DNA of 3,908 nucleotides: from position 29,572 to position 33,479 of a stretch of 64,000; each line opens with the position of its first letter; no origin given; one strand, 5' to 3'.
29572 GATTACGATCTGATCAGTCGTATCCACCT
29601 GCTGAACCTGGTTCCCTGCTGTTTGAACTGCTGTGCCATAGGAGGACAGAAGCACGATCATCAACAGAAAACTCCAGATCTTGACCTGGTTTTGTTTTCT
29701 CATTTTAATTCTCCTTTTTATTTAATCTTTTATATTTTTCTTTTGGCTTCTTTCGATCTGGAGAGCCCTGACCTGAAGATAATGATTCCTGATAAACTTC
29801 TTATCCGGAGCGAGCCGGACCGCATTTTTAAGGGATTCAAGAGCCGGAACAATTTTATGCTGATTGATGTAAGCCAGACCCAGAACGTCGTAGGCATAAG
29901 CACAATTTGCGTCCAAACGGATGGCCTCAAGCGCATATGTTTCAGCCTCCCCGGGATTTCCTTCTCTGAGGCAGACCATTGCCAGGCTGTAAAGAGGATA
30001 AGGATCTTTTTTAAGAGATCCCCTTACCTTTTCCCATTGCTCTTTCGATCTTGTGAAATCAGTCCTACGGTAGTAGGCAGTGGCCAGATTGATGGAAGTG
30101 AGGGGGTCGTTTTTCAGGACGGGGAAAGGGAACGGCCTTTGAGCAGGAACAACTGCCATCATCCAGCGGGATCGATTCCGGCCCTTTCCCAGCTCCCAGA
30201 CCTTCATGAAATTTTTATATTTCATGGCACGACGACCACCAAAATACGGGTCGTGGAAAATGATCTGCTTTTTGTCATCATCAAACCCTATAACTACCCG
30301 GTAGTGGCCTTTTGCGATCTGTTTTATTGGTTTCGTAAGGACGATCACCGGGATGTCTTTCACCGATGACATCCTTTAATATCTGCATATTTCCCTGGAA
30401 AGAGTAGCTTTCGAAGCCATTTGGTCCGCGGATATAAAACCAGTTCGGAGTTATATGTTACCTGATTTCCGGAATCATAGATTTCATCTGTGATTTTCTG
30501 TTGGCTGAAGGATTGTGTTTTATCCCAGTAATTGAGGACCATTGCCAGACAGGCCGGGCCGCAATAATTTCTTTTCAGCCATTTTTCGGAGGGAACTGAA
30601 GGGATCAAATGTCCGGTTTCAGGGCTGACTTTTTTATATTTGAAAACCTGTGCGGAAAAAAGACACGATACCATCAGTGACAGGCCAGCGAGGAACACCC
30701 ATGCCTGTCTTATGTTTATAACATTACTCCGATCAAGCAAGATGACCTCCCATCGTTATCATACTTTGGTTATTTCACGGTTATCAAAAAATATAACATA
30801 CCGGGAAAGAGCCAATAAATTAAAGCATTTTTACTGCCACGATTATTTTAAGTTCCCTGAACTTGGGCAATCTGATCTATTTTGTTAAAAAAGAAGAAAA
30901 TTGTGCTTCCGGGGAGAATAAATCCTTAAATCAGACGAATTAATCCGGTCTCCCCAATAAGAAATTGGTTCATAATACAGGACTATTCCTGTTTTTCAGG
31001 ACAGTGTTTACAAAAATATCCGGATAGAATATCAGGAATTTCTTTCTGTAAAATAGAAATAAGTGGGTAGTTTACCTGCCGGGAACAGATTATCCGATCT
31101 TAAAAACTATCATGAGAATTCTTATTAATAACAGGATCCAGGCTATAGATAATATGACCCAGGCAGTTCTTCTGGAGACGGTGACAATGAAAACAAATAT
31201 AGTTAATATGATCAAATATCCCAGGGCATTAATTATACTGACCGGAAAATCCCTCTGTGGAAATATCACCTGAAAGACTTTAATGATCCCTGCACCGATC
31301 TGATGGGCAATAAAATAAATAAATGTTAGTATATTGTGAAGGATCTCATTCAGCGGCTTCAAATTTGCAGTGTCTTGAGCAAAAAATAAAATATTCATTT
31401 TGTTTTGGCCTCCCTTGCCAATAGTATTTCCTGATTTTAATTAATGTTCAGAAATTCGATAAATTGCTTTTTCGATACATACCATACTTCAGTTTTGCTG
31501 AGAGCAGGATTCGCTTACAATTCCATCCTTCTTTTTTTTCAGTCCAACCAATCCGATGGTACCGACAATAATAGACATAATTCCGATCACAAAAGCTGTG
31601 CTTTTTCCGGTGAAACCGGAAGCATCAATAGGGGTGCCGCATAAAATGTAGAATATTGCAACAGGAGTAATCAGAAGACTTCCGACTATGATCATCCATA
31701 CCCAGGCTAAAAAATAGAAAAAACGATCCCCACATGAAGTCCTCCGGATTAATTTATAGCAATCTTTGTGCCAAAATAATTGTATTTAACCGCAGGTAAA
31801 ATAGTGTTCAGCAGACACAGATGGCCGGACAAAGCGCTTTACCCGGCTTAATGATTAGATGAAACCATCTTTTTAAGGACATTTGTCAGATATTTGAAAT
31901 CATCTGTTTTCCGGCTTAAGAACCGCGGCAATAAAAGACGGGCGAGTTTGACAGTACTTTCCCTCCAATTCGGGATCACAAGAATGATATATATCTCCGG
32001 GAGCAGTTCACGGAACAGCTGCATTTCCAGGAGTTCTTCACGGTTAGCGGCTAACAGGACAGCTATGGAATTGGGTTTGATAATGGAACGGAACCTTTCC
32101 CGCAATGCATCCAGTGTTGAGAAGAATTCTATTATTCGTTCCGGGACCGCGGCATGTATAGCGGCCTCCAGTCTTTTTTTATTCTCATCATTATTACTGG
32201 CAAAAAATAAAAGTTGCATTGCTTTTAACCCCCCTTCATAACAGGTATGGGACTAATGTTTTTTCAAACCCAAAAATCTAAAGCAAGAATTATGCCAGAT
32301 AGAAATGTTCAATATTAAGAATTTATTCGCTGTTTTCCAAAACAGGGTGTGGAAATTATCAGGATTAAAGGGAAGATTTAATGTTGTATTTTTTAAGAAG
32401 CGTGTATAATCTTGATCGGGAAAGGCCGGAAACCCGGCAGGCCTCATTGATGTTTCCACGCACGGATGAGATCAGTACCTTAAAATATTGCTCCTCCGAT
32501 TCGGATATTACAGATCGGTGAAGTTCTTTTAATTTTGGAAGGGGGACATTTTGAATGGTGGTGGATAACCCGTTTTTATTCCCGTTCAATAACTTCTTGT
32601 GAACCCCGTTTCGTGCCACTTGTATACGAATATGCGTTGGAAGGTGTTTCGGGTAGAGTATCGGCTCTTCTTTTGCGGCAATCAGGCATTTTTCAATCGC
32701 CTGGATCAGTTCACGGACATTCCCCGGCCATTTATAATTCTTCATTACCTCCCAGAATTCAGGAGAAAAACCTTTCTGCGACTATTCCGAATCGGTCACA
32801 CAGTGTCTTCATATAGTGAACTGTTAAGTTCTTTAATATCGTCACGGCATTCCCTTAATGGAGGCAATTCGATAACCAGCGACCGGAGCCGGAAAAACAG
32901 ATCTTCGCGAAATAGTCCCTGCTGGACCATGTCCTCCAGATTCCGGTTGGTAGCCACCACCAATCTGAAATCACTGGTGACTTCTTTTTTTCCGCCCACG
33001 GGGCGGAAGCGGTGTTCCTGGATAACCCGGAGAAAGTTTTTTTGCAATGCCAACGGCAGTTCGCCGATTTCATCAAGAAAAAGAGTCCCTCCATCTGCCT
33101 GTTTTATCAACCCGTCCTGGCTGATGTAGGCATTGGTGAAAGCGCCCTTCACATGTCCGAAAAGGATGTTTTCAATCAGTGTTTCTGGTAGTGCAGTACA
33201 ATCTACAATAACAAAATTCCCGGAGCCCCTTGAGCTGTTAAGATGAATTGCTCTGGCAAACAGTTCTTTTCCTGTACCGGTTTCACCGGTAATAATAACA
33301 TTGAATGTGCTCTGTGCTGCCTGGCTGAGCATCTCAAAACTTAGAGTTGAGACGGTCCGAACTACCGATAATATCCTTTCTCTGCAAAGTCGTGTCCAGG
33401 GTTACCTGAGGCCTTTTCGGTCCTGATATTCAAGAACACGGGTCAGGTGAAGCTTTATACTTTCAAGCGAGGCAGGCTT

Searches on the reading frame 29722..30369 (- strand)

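Call 36: search_protein_families(library=pfam, proteins=[window:29722-30369:-], max_evalue=0.01)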
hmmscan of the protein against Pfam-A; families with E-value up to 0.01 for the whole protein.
window:29722-30369:- (215 aa): 12 families
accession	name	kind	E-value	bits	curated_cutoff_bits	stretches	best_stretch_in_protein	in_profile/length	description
PF07719.23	TPR_2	-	6.2e-12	45.1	27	1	125-155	3-33/34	Tetratricopeptide repeat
PF00515.34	TPR_1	-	2e-07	31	27.8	0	126-155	4-33/34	Tetratricopeptide repeat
PF13529.12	Peptidase_C39_2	-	9.8e-07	29.9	24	1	4-42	98-143/143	Peptidase_C39 like family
PF13181.12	TPR_8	-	5.9e-06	26.5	25.7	0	126-155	4-33/34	Tetratricopeptide repeat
PF12385.14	Peptidase_C70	-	2.1e-05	24.9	19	1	17-56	99-138/141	Papain-like cysteine protease AvrRpt2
PF13424.12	TPR_12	-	2.7e-05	24.7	30.1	0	104-153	25-75/77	Tetratricopeptide repeat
PF13432.12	TPR_16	-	7.6e-05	23.5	32.7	1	94-154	2-62/65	Tetratricopeptide repeat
PF13428.12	TPR_14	-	0.0004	21.2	23.5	0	126-163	4-41/44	Tetratricopeptide repeat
PF13374.12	TPR_10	-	0.00073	19.9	27.5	0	94-115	7-28/42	Tetratricopeptide repeat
PF23914.1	TPR_CcmH_CycH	-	0.00086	19.6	42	0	162-209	55-102/158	Cytochrome c-type biogenesis protein H TPR domain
PF09778.15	Guanylate_cyc_2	-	0.0058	16.4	28.1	1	19-46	160-187/212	Guanylylate cyclase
PF13431.12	TPR_17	-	0.0084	16.8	24.4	0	121-143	11-33/34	Tetratricopeptide repeat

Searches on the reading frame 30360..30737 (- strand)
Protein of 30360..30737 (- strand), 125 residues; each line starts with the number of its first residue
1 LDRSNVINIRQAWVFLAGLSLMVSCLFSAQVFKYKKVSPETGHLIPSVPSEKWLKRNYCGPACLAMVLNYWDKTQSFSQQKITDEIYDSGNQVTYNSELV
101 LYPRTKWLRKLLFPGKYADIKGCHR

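Call 36: search_protein_families(library=pfam, proteins=[window:30360-30737:-], max_evalue=0.01)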
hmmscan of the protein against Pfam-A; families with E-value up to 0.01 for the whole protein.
window:30360-30737:- (125 aa): 2 families
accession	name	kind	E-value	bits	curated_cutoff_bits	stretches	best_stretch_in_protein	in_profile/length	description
PF13529.12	Peptidase_C39_2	-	1.1e-08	36.2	24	1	48-93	3-47/143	Peptidase_C39 like family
PF03412.21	Peptidase_C39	-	0.0034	17.6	22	1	56-81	10-35/133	Peptidase C39 family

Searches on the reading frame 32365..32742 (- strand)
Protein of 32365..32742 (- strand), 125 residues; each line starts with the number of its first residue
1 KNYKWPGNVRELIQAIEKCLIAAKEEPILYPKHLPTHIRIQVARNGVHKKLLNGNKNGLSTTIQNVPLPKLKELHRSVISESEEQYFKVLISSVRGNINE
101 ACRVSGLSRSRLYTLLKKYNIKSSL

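Call 36: search_protein_families(library=pfam, proteins=[window:32365-32742:-], max_evalue=0.01)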
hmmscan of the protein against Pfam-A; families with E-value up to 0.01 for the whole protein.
window:32365-32742:- (125 aa): 4 families
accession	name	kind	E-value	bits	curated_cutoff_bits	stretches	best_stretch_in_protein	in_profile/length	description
PF25601.1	AAA_lid_14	-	2.9e-09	37.1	27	1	1-45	38-81/87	AAA+ ATPase lid domain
PF02954.25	HTH_8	-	0.00021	21.4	22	1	91-119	14-42/42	Bacterial regulatory protein, Fis family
PF13518.12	HTH_28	-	0.00083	19.8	25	1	96-120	13-37/52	Helix-turn-helix domain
PF13551.12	HTH_29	-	0.0097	16.4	28.1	0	96-120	13-37/64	Winged helix-turn helix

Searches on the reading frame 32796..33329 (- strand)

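Call 36: search_protein_families(library=pfam, proteins=[window:32796-33329:-], max_evalue=0.01)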
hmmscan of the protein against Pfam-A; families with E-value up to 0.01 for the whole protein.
window:32796-33329:- (177 aa): 6 families
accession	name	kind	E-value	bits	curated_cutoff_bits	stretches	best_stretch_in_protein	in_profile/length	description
PF00158.32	Sigma54_activat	-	5.2e-61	205.6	20.2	1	2-153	16-167/168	Sigma-54 interaction domain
PF14532.12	Sigma54_activ_2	-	3.5e-23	82.8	25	1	1-158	14-138/138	Sigma-54 interaction domain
PF07728.20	AAA_5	-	1.9e-07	31.6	22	1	10-130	1-124/139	AAA domain (dynein-related subfamily)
PF07724.20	AAA_2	-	1.8e-05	25.3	27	1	8-136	3-132/166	AAA domain (Cdc48 subfamily)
PF01078.27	Mg_chelatase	-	0.0002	21.3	20.3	0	70-128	97-157/207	Magnesium chelatase, subunit ChlI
PF00004.35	AAA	-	0.00033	21.5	21.2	1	11-145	1-123/131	ATPase family associated with various cellular activities (AAA)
